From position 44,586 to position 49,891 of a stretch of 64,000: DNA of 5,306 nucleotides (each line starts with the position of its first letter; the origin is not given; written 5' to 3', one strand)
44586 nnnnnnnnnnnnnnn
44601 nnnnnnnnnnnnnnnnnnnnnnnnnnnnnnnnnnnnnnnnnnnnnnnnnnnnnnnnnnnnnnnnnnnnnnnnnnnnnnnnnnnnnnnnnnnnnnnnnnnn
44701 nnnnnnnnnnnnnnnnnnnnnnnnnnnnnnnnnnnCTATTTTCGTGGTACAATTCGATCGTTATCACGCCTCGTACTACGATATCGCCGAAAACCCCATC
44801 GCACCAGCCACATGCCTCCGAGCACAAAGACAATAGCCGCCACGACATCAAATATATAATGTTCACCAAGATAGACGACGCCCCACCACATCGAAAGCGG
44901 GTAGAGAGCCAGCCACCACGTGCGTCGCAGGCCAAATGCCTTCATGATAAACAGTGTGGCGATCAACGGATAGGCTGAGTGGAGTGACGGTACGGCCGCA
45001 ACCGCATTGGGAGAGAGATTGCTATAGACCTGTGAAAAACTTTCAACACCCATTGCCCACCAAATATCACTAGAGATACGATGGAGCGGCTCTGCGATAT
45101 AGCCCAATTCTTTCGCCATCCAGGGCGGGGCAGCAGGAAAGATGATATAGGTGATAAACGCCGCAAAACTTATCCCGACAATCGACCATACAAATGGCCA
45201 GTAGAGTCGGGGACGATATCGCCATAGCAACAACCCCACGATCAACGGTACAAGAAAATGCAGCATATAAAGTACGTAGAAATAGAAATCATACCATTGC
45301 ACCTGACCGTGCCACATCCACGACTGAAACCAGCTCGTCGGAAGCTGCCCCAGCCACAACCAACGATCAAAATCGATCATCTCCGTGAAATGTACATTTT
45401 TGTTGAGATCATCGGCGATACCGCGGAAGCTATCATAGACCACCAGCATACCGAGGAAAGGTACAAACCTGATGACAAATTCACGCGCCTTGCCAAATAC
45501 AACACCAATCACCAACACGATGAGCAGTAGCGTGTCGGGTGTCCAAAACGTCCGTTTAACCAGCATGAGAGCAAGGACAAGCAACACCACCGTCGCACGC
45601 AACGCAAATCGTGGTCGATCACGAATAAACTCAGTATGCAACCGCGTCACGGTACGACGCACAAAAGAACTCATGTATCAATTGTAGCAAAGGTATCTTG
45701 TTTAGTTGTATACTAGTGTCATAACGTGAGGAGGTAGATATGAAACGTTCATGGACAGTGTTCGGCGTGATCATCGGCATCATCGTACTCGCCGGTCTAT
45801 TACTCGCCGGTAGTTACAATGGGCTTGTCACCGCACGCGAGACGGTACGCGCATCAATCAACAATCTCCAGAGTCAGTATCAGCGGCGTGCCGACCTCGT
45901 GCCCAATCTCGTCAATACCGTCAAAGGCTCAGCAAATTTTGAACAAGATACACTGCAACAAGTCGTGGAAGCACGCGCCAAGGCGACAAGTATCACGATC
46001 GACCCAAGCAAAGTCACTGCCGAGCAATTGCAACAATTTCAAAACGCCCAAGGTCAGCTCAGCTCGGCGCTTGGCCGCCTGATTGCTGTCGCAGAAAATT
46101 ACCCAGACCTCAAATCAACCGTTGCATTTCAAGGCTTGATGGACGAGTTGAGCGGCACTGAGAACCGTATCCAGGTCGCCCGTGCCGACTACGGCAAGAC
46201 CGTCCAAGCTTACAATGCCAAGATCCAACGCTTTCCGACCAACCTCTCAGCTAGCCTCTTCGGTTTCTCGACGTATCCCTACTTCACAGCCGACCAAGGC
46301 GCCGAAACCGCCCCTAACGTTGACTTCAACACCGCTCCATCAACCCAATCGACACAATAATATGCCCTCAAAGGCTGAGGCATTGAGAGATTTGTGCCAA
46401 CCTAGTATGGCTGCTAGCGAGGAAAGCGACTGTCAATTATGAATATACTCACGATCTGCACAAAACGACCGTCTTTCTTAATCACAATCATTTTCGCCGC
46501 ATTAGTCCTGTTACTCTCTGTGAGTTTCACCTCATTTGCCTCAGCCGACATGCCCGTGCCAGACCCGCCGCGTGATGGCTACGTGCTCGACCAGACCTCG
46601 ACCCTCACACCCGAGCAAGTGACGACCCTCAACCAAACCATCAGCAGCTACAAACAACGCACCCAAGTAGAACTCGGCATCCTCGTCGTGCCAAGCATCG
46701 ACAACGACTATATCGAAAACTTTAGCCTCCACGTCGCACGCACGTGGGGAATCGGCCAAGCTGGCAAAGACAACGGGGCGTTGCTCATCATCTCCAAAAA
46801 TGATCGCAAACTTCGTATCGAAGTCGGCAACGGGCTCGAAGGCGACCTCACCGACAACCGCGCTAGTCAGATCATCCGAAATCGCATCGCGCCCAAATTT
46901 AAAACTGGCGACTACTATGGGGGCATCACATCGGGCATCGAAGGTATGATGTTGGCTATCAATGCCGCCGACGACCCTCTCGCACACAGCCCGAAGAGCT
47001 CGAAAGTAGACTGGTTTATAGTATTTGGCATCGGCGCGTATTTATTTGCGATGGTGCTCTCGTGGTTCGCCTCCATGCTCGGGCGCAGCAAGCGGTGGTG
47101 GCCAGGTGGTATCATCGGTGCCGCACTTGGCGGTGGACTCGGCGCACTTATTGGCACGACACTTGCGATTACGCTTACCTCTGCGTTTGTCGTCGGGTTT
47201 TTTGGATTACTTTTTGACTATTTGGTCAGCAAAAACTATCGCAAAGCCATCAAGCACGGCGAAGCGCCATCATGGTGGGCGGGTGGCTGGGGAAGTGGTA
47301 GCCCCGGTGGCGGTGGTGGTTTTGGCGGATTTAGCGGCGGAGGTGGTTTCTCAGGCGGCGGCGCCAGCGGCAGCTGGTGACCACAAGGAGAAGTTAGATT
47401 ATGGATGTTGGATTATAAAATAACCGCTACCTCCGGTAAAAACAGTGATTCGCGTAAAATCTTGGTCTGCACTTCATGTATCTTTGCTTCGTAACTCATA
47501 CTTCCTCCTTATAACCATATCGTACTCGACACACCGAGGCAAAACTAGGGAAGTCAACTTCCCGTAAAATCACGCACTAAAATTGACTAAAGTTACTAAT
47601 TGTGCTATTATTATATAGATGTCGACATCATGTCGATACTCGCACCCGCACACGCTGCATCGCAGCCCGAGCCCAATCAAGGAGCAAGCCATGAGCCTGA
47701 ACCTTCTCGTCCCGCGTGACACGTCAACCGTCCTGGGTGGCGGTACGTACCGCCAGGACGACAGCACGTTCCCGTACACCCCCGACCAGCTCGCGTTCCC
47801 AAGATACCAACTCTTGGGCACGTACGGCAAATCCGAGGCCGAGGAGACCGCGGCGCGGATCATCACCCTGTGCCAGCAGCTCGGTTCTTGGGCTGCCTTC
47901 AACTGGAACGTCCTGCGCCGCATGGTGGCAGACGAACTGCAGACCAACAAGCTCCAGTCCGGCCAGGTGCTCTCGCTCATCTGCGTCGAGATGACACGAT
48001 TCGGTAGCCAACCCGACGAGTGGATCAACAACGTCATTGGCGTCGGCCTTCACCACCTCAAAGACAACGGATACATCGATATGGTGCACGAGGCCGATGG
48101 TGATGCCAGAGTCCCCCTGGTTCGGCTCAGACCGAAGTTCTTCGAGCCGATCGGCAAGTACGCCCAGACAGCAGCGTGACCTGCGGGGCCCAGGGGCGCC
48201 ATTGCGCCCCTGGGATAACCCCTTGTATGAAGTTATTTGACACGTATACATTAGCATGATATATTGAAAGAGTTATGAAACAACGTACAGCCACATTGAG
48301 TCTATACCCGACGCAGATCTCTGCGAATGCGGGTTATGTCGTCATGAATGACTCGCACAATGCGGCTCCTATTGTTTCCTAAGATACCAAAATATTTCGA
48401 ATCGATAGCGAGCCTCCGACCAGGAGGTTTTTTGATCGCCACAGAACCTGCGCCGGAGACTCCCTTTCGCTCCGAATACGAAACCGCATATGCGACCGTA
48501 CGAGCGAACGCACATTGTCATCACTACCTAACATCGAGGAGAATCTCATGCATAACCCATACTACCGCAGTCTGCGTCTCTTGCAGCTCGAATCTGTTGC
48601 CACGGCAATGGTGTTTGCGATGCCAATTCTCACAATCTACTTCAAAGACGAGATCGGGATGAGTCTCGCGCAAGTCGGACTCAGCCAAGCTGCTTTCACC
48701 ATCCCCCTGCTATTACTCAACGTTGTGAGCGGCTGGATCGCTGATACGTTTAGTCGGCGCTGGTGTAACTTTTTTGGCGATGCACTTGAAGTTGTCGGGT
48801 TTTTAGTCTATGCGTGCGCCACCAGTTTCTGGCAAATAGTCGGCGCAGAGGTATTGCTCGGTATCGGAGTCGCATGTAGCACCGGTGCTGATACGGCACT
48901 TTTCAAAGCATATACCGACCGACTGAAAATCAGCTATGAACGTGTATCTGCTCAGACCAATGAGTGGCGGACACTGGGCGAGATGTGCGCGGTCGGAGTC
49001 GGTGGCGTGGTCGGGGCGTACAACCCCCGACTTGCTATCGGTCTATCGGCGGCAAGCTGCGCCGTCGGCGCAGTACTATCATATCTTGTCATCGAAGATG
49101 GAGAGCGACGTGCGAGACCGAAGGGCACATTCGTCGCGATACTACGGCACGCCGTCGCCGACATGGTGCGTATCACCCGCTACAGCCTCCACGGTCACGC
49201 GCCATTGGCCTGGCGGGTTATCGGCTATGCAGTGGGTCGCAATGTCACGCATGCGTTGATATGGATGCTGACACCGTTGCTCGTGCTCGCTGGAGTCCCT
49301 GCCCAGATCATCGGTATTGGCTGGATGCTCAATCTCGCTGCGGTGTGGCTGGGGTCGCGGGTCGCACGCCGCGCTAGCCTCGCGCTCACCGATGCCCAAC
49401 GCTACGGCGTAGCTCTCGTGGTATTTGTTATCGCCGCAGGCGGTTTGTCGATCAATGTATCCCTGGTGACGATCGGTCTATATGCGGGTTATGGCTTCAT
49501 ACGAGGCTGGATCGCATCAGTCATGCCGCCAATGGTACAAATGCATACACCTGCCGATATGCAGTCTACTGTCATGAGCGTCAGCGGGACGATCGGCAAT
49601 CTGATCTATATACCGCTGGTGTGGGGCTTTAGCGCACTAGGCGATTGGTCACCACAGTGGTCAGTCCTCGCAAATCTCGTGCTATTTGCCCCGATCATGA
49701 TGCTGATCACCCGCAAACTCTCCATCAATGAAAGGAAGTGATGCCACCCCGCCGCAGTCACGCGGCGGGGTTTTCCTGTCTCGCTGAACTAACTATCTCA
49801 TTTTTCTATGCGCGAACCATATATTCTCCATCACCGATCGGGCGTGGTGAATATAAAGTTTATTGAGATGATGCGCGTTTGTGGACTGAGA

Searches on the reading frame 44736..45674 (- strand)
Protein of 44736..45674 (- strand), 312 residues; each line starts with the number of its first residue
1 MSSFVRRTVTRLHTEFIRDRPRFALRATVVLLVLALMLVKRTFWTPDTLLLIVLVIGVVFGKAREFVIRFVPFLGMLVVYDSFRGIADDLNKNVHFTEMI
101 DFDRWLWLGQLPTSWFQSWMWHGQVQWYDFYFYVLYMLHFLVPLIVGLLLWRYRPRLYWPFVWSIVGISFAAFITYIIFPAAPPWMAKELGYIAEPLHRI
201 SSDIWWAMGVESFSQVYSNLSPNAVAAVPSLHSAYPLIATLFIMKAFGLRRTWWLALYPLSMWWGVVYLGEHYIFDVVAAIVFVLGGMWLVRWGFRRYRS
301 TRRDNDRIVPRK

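Call 20: search_protein_families(library=pfam, max_evalue=0.00001, proteins=[window:44736-45674:-])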
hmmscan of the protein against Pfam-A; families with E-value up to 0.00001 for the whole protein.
window:44736-45674:- (312 aa): 1 family
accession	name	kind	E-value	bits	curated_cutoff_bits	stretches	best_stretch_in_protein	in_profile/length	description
PF14378.12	PAP2_3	-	1.9e-25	90.2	27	1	98-290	2-190/190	PAP2 superfamily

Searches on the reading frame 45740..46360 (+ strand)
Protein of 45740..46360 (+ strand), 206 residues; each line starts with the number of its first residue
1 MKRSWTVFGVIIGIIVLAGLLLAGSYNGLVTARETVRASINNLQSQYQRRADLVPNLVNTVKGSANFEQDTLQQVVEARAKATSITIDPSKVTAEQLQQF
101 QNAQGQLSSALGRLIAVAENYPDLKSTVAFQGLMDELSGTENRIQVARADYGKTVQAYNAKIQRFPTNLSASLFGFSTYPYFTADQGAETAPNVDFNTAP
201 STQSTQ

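Call 20: search_protein_families(library=pfam, max_evalue=0.00001, proteins=[window:45740-46360:+])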
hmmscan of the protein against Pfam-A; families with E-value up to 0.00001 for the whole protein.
window:45740-46360:+ (206 aa): 1 family
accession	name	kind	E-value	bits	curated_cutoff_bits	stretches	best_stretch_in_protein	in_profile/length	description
PF04011.17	LemA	-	1.5e-55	187.5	26.2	1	41-196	3-149/149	LemA family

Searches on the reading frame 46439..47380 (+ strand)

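Call 20: search_protein_families(library=pfam, max_evalue=0.00001, proteins=[window:46439-47380:+])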
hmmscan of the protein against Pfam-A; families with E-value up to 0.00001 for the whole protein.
window:46439-47380:+ (313 aa): 1 family
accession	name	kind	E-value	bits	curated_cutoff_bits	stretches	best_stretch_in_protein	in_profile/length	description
PF04536.20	TPM_phosphatase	-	5.6e-38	130.2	22.1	1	49-170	1-122/125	TPM domain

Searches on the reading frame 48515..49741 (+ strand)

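Call 20: search_protein_families(library=pfam, max_evalue=0.00001, proteins=[window:48515-49741:+])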
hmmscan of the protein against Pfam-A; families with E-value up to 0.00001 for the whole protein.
window:48515-49741:+ (408 aa): 2 families
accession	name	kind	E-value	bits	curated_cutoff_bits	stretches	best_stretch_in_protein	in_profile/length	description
PF07690.21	MFS_1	-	1.8e-18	67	33.4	1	30-364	10-342/347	Major Facilitator Superfamily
PF05977.19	MFS_3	-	4.6e-06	25.8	27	1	46-396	39-389/524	Transmembrane secretion effector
